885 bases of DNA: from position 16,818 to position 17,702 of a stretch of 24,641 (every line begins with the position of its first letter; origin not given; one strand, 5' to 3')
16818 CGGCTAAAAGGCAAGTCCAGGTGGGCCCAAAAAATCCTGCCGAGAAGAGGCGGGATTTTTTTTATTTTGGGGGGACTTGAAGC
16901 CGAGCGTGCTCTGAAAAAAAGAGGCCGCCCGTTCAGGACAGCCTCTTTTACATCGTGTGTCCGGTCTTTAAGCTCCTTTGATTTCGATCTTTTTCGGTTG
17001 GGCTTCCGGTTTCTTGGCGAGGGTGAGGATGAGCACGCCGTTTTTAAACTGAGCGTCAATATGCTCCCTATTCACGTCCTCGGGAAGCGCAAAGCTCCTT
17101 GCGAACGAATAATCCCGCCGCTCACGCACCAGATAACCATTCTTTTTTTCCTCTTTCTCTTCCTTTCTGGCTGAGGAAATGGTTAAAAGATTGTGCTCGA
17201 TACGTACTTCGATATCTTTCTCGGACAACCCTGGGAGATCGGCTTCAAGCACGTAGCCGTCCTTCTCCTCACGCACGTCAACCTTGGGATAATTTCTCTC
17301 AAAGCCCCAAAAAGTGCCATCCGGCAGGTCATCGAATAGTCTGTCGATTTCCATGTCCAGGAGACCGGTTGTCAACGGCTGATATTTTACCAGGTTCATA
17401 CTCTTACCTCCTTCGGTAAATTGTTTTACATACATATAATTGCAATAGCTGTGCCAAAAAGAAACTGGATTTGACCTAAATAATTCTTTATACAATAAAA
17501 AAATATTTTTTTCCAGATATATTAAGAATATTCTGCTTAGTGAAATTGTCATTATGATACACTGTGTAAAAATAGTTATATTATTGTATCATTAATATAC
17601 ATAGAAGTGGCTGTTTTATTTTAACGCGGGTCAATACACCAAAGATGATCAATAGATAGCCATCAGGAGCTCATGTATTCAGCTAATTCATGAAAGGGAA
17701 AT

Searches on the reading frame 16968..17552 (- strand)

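Call 18: search_protein_families(library=pfam, proteins=[window:16968-17552:-], max_evalue=0.001)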
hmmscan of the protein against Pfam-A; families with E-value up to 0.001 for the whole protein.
window:16968-17552:- (194 aa): 2 families
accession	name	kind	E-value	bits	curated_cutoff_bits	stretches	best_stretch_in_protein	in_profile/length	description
PF00011.27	HSP20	-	7.6e-25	87.4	20.8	1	92-192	1-102/102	Hsp20/alpha crystallin family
PF17886.7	ArsA_HSP20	-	4.9e-09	36.1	22.5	1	98-176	2-61/63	HSP20-like domain found in ArsA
